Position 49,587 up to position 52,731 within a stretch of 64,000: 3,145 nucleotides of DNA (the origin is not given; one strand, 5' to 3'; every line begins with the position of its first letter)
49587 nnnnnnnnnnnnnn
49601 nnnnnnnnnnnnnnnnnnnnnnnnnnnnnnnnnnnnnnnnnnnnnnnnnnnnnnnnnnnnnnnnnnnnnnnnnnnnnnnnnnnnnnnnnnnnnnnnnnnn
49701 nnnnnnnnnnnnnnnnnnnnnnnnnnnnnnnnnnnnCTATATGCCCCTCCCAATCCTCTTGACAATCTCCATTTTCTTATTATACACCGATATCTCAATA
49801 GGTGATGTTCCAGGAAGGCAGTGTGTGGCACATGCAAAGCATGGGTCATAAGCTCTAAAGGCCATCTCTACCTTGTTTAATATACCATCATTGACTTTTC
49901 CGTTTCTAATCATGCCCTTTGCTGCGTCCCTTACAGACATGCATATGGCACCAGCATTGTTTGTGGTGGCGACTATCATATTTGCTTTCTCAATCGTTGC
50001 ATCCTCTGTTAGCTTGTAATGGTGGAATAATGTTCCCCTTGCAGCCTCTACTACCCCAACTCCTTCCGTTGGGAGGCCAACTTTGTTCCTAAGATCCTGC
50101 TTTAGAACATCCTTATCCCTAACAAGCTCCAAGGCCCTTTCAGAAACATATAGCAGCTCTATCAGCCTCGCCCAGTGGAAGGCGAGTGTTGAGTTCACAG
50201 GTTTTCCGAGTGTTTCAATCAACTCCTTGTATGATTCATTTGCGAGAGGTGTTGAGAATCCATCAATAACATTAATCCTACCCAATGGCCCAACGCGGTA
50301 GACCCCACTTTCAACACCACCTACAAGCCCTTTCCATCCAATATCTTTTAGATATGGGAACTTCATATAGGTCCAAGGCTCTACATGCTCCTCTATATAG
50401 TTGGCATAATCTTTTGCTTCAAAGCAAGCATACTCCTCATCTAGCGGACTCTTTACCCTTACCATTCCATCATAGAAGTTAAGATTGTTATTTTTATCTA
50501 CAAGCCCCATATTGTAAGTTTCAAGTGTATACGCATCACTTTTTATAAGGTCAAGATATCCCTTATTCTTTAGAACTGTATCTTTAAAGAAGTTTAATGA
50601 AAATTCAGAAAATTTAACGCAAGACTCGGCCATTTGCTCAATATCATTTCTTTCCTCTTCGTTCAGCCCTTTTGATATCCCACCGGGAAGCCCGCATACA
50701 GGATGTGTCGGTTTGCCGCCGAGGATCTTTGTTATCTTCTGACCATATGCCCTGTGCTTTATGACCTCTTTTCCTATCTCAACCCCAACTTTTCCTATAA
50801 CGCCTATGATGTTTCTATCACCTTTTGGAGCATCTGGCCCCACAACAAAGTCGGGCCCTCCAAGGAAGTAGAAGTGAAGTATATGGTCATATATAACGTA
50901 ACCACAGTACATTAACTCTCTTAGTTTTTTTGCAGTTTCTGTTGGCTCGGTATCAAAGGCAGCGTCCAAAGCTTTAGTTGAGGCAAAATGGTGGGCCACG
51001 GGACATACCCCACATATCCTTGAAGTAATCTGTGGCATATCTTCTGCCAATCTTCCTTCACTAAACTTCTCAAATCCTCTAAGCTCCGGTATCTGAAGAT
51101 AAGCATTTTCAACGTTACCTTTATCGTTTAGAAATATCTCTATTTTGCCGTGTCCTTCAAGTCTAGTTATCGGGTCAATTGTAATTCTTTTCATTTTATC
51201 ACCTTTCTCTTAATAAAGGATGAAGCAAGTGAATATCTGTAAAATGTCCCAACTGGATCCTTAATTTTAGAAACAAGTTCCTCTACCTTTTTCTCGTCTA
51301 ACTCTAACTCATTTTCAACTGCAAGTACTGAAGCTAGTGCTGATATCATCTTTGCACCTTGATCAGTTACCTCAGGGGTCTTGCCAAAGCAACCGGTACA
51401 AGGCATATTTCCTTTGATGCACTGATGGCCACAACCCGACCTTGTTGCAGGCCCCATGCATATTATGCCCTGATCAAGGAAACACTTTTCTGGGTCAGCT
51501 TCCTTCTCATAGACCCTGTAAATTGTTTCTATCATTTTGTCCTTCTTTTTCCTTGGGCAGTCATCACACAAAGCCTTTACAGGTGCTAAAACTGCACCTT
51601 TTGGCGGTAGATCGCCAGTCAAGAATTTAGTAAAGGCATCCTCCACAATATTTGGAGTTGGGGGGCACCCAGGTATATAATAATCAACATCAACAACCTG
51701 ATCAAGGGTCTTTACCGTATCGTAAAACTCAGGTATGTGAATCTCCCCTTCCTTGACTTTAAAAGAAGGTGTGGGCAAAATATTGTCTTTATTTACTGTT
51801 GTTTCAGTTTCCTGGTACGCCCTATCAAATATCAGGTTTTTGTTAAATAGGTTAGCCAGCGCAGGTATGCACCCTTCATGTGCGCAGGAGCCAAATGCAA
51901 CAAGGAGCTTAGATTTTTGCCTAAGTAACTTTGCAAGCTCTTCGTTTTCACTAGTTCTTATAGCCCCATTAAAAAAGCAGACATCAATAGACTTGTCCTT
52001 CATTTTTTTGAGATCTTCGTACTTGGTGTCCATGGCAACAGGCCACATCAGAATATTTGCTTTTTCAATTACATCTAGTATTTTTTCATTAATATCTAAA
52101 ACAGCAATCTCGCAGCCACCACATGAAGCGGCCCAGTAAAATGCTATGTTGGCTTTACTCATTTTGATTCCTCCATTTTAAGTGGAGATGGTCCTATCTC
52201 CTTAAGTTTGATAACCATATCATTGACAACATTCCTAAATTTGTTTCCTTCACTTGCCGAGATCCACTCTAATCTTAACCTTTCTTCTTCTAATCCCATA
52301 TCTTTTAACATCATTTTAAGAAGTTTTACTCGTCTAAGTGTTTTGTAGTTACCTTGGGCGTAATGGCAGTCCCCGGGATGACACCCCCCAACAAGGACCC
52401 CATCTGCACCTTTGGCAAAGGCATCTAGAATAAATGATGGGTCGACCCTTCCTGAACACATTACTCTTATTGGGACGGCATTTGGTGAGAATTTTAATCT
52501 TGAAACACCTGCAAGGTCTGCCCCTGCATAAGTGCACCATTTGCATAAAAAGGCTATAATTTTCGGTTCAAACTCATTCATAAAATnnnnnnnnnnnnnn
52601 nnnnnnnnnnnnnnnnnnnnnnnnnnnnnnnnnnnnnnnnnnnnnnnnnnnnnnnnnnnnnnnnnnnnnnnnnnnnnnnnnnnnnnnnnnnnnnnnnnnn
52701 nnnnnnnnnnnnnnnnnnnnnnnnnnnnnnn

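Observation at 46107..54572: Single operon combining HdrA-MvhD-MvhG-MvhA with HdrC-like, HdrB-like, SdhB-like and FrdA/TfrA-like genes: candidate H2-dependent (bifurcating) fumarate reductase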

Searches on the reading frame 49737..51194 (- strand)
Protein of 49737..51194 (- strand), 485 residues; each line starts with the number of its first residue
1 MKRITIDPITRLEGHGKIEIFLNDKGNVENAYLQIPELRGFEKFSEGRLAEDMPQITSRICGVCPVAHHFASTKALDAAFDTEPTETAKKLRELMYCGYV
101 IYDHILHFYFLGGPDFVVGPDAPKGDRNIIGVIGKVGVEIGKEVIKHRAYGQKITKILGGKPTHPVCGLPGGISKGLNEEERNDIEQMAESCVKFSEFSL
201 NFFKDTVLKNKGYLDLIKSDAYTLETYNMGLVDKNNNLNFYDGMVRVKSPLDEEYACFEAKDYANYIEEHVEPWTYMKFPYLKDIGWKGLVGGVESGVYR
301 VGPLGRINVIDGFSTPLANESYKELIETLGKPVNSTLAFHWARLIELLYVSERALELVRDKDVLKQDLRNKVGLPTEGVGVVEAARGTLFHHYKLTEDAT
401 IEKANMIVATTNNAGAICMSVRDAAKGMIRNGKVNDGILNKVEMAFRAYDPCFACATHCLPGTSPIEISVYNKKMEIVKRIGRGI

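Call 3: search_protein_families(library=pfam, proteins=[window:49737-51194:-])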
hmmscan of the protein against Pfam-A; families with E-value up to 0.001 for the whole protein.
window:49737-51194:- (485 aa): 1 family
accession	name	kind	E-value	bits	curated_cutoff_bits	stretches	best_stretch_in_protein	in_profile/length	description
PF00374.24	NiFeSe_Hases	-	5.9e-40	138.1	25.8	2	39-118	1-80/508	Nickel-dependent hydrogenase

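Call 4: search_protein_families(library=ncbifam, proteins=[window:49737-51194:-])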
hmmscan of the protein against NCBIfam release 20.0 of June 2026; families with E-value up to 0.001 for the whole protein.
window:49737-51194:- (485 aa): 9 families
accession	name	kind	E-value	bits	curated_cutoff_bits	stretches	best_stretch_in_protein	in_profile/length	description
NF041785.2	VhuA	equivalog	5.2e-125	417.3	800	1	1-428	1-416/418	F420-non-reducing hydrogenase Vhu subunit A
NF033181.1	NiFeSe_hydrog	equivalog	4.7e-55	187.4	600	2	1-122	1-121/507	nickel-dependent hydrogenase large subunit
NF040828.1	sulfhyd_ShyA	equivalog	2.4e-53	181.5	700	2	4-205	3-196/415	NAD(P)-dependent hydrogenase/sulfhydrogenase 2 subunit alpha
NF045518.1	H2_NiFeSe_large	exception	4.6e-48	164.2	780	1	3-460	3-482/485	NiFeSe hydrogenase large subunit HysA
TIGR03295.1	frhA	equivalog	3.6e-45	154.7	392.5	2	2-210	3-203/412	coenzyme F420 hydrogenase subunit alpha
NF040832.1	sulfhyd_HydA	equivalog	7.2e-38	130.8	880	1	4-459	5-423/426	NADPH-dependent hydrogenase/sulfhydrogenase 1 subunit alpha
NF007778.0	PRK10467.1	equivalog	8e-27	93.7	969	2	2-117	3-117/567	hydrogenase 2 large subunit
NF007550.0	PRK10170.1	equivalog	3.2e-26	91.9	1101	2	2-127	17-142/597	Ni/Fe-hydrogenase large subunit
NF041786.2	VhuU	equivalog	3.1e-08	33.3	70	1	437-460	6-29/45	F420-non-reducing hydrogenase selenoprotein subunit VhuU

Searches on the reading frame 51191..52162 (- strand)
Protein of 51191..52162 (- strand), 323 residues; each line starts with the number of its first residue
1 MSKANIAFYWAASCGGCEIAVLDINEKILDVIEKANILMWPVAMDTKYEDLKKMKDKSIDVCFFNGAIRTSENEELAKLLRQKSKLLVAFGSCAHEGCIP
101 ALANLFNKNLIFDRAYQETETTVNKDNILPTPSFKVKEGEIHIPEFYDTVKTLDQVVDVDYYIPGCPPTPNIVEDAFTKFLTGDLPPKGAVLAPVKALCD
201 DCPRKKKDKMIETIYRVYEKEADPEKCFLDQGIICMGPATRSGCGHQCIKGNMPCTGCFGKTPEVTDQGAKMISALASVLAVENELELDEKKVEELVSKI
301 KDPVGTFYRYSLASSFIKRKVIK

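Call 3: search_protein_families(library=pfam, proteins=[window:51191-52162:-])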
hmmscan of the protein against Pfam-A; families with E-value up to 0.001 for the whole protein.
window:51191-52162:- (323 aa): 1 family
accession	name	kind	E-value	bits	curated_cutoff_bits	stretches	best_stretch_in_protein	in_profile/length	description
PF01058.29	Oxidored_q6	-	3.6e-26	91.8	27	1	14-178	1-126/128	NADH ubiquinone oxidoreductase, 20 Kd subunit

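Call 4: search_protein_families(library=ncbifam, proteins=[window:51191-52162:-])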
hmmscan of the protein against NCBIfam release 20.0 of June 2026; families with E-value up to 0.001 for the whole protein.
window:51191-52162:- (323 aa): 15 families
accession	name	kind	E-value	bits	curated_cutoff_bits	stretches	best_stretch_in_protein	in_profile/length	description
NF045875.1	F420_non_VhuG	exception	4.2e-66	223.1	450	1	3-321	4-285/286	F420-non-reducing hydrogenase subunit VhuG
NF040836.1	sulfhyd_HydD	equivalog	1.5e-19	70.2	500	1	3-261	5-212/261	NADPH-dependent hydrogenase/sulfhydrogenase 1 subunit delta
NF040831.1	sulfhyd_ShyD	equivalog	1.5e-17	64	460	1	10-271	7-216/240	NAD(P)-dependent hydrogenase/sulfhydrogenase 2 subunit delta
TIGR03294.1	FrhG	equivalog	2e-16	60.4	245.5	2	4-102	2-96/228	coenzyme F420 hydrogenase subunit gamma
NF005012.1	PRK06411.1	subfamily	4.4e-10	39.3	116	1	146-179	120-153/166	NADH-quinone oxidoreductase subunit NuoB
TIGR01957.1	nuoB_fam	subfamily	5.4e-10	39.3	142.7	1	145-179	103-137/145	NADH-quinone oxidoreductase subunit B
NF011392.0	PRK14817.1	equivalog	1.1e-07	31.8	271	1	146-176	122-152/182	NADH-quinone oxidoreductase subunit B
NF011390.0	PRK14815.1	equivalog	3.7e-07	29.6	281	1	147-179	120-152/183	NADH dehydrogenase subunit B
NF011391.0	PRK14816.1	equivalog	1.8e-06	27.7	283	1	146-173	139-166/196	NADH-quinone oxidoreductase subunit B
NF011395.0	PRK14820.1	equivalog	6.8e-06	25.9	263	1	145-179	118-152/180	NADH-quinone oxidoreductase subunit B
NF011393.0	PRK14818.1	equivalog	1.5e-05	24.6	255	1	147-177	118-148/173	NADH dehydrogenase subunit B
NF011389.0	PRK14814.1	equivalog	2.5e-05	24.1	285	1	146-180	119-153/186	NADH dehydrogenase subunit B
NF011394.0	PRK14819.1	equivalog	4.1e-05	23.2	312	1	146-177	118-149/264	NADH-quinone oxidoreductase subunit B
NF011388.0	PRK14813.1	equivalog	4.2e-05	23.5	294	1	146-173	115-142/189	NADH dehydrogenase subunit B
NF009808.0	PRK13292.1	equivalog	6.6e-05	20.9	1156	1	146-173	111-138/791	NADH-quinone oxidoreductase subunit B/C/D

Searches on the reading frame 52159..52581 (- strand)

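Call 3: search_protein_families(library=pfam, proteins=[window:52159-52581:-])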
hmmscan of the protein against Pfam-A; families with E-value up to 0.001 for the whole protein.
window:52159-52581:- (140 aa): 1 family
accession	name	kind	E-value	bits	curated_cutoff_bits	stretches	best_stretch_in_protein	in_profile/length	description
PF02662.21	FlpD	-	3.8e-54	182.4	22.3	1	8-130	1-123/123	Methyl-viologen-reducing hydrogenase, delta subunit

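Call 4: search_protein_families(library=ncbifam, proteins=[window:52159-52581:-])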
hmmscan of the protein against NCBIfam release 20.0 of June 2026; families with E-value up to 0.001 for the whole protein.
window:52159-52581:- (140 aa): 3 families
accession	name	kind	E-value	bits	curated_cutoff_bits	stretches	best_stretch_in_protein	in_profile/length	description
NF040770.1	hetero_SS_HdrA2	exception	2.4e-54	184.7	1100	1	4-132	646-774/777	CoB-CoM heterodisulfide reductase HdrA2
NF045873.1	F420_non_VhuD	exception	1.1e-39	135.6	215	1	5-135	1-131/132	F420-non-reducing hydrogenase iron-sulfur subunit VhuD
NF041891.1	hdrA_Methbact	equivalog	4e-11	41.9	1300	1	4-107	642-739/762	ferredoxin:CoB-CoM heterodisulfide reductase subunit HdrA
